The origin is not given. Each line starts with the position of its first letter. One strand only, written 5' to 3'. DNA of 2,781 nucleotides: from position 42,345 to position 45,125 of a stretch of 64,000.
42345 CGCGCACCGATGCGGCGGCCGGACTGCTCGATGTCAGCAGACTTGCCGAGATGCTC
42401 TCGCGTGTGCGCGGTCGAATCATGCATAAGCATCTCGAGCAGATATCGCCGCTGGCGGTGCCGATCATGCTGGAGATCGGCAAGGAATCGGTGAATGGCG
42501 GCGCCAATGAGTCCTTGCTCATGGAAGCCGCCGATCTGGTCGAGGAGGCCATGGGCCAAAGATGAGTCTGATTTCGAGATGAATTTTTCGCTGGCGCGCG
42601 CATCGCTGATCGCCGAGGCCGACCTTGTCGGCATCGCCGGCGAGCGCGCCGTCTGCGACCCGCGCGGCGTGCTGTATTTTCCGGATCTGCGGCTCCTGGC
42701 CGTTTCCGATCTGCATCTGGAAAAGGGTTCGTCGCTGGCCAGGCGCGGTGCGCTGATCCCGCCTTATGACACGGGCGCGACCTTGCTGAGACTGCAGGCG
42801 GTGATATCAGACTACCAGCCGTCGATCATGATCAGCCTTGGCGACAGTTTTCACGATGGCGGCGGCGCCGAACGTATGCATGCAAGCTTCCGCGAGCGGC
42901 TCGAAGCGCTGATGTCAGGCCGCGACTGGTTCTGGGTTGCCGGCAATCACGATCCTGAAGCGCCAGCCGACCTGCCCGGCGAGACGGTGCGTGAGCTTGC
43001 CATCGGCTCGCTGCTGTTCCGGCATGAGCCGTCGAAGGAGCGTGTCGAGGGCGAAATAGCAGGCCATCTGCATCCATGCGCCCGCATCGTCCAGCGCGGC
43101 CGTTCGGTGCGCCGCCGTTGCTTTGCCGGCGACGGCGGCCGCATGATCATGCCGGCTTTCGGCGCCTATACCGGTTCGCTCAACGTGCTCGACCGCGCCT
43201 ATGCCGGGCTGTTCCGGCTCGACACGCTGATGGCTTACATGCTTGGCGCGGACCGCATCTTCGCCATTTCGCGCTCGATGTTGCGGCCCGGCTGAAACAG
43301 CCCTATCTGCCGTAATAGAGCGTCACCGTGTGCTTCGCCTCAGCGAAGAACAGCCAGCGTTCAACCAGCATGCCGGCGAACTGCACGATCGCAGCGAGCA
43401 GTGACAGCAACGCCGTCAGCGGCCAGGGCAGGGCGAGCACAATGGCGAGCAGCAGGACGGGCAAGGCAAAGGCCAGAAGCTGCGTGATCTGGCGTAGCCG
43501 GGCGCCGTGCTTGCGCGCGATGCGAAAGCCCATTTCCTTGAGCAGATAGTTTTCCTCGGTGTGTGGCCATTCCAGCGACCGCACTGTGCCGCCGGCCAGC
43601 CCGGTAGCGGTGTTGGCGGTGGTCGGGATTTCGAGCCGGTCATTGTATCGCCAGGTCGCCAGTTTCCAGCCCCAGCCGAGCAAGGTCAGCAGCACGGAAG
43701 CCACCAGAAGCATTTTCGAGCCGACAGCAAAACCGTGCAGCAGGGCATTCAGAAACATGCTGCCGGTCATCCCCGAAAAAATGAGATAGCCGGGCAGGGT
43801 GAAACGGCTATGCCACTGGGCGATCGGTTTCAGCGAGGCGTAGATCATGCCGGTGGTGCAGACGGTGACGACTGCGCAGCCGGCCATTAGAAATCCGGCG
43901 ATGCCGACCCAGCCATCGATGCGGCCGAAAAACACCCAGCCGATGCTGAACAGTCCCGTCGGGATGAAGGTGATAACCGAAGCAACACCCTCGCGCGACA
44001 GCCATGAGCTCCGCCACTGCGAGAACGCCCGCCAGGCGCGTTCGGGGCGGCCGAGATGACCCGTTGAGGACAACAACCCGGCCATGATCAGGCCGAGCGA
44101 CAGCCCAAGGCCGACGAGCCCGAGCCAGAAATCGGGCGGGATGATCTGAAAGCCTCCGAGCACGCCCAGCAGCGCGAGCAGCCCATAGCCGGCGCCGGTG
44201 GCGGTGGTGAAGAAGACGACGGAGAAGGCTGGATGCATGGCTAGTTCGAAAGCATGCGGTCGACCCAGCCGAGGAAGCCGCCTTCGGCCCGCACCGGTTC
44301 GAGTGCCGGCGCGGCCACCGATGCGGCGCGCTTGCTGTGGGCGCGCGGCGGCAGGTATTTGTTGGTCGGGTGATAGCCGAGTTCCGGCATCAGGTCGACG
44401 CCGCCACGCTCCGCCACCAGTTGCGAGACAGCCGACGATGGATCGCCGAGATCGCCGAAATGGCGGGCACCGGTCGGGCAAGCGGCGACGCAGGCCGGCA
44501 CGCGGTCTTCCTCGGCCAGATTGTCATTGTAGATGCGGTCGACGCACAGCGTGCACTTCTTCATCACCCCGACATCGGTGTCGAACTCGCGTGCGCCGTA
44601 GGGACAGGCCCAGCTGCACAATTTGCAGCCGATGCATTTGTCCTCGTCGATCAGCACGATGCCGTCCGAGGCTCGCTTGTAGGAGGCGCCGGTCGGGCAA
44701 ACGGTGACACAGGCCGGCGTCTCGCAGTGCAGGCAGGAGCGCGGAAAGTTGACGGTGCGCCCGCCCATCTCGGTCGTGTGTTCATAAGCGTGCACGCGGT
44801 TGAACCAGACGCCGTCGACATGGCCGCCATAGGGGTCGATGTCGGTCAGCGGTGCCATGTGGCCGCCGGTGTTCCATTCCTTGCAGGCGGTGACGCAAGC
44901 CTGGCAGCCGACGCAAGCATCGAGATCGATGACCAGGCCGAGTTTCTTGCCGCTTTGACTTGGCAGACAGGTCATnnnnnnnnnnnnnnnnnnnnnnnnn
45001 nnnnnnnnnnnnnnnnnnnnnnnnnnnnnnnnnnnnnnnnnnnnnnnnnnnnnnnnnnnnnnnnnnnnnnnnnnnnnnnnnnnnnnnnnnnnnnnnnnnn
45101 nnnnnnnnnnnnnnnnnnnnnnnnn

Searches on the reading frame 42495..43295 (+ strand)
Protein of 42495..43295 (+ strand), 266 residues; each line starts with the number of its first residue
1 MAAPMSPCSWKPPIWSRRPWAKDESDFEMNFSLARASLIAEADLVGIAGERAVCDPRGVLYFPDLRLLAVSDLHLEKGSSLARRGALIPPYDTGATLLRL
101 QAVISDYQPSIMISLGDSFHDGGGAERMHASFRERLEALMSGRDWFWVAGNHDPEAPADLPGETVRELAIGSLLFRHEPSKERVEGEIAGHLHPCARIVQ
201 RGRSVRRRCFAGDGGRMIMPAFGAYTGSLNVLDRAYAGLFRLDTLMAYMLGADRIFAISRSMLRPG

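Call 81: search_protein_families(library=pfam, proteins=[window:42495-43295:+], max_evalue=0.001)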
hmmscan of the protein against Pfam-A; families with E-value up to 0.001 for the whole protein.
window:42495-43295:+ (266 aa): 1 family
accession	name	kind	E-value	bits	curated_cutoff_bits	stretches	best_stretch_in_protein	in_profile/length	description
PF00149.33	Metallophos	-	7.9e-08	33.4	21.5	1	65-161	1-72/191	Calcineurin-like phosphoesterase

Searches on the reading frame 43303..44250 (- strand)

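Call 3: search_protein_families(library=pfam, proteins=[window:43303-44250:-], max_evalue=1)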
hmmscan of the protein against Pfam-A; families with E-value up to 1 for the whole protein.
window:43303-44250:- (315 aa): 1 family
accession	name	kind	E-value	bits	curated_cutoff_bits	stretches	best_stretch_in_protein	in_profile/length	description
PF04976.17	DmsC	-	4.4e-14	53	22.3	1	49-302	48-273/275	DMSO reductase anchor subunit (DmsC)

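Call 4: search_protein_families(library=ncbifam, proteins=[window:43303-44250:-], max_evalue=1)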
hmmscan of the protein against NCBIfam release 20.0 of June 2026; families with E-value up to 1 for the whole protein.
window:43303-44250:- (315 aa): 1 family
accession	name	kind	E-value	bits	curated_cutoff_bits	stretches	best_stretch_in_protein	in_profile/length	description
TIGR04402.2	mob_CxxC_CxxC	subfamily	0.25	11.6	70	1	250-307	26-85/180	mobilome CxxCx(11)CxxC protein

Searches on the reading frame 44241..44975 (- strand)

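Call 3: search_protein_families(library=pfam, proteins=[window:44241-44975:-], max_evalue=1)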
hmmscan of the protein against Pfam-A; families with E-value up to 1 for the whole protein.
window:44241-44975:- (244 aa): 17 families
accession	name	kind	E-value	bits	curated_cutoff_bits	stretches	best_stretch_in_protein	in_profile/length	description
PF13247.11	Fer4_11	-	1.5e-24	86.5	26.2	1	76-175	5-99/100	4Fe-4S dicluster domain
PF00037.32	Fer4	-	1.5e-15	56.7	21.1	4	108-129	2-23/24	4Fe-4S binding domain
PF12838.12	Fer4_7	-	1.4e-14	54.7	27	4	81-128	2-52/52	4Fe-4S dicluster domain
PF12837.12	Fer4_6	-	8e-14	51.3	25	3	106-128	1-23/24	4Fe-4S binding domain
PF13237.11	Fer4_10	-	3.2e-13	49.8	25.5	3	78-125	6-53/53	4Fe-4S dicluster domain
PF12797.12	Fer4_2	-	3.9e-13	48.9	24.5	3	106-126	2-22/22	4Fe-4S binding domain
PF13187.11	Fer4_9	-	1.8e-09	37.9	27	4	81-128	2-51/52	4Fe-4S dicluster domain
PF13183.11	Fer4_8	-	1.2e-07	32.6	27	2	18-96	2-67/68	4Fe-4S dicluster domain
PF14697.11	Fer4_21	-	1.1e-06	29.1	35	3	80-126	7-53/59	4Fe-4S dicluster domain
PF12800.12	Fer4_4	-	1.2e-06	28.8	24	2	19-33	2-16/17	4Fe-4S binding domain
PF12798.12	Fer4_3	-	3.2e-06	28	27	2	114-128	1-15/15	4Fe-4S binding domain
PF13534.11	Fer4_17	-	0.0018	19.2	22.2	1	112-127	44-59/61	4Fe-4S dicluster domain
PF13484.11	Fer4_16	-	0.002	19.3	30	1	111-126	50-65/66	4Fe-4S double cluster binding domain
PF25160.1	LdpA_Fe-S-bd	-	0.0065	16.7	27.6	1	83-127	4-41/49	LdpA Fe-S cluster-binding domain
PF13746.11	Fer4_18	-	0.017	15.7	27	1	67-125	47-96/114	4Fe-4S dicluster domain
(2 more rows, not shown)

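Call 4: search_protein_families(library=ncbifam, proteins=[window:44241-44975:-], max_evalue=1)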
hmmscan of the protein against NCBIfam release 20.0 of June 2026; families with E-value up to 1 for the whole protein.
window:44241-44975:- (244 aa): 80 families (the best 25 are shown)
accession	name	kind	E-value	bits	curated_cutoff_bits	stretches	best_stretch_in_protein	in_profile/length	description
NF045797.1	DsrO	equivalog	4.1e-44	150.8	200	1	6-207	38-233/235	sulfate reduction electron transfer complex DsrMKJOP subunit DsrO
TIGR02951.1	DMSO_dmsB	equivalog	5.8e-40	137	214.1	1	12-177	2-154/161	DMSO/selenate family reductase complex B subunit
TIGR03149.1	cyt_nit_nrfC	equivalog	1.6e-37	129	377.6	1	8-204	35-212/225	cytochrome c nitrite reductase Fe-S protein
NF011569.0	PRK14993.1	equivalog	2.3e-36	125.5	416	1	9-208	41-222/244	tetrathionate reductase subunit TtrB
NF008134.0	PRK10882.1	equivalog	3.7e-36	124.8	263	1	9-183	36-215/329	hydrogenase 2 operon protein HybA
TIGR03478.1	DMSO_red_II_bet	subfamily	7.9e-35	120.3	480.7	2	77-215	127-260/321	DMSO reductase family type II enzyme, iron-sulfur subunit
NF041715.1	arsenate_red_ArrB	equivalog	1.3e-33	116.5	450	2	11-133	2-108/233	arsenate respiratory reductase iron-sulfur subunit ArrB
NF042979.1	EthbenzDh_ebdB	equivalog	4.6e-33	114.5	740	2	77-212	149-279/354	ethylbenzene dehydrogenase subunit beta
NF041782.1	mnquin_red_QrcC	equivalog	8.8e-33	113.9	400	2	13-132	2-119/239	menaquinone reductase iron-sulfur cluster-binding subunit QrcC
TIGR01582.1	FDH-beta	equivalog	7.9e-29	100.6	334.7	1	11-210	21-210/283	formate dehydrogenase subunit beta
NF045715.1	sulf_resp_HmcB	equivalog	3.3e-23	82.3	420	1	12-175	37-197/307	sulfate respiration complex iron-sulfur protein HmcB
TIGR01660.1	narH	equivalog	7e-23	80.8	524.05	2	75-149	177-251/492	nitrate reductase subunit beta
NF038355.1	FDH3_beta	equivalog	1.1e-22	80.9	240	2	77-190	50-178/180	formate dehydrogenase FDH3 subunit beta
NF045766.1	PhenlGlyoxDHPadI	equivalog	1.5e-14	53.6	700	1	17-174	10-136/443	NADH-dependent phenylglyoxylate dehydrogenase subunit beta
NF009451.0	PRK12809.1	equivalog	1.7e-14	53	1154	1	17-172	8-135/639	formate-dependent uric acid utilization protein YgfT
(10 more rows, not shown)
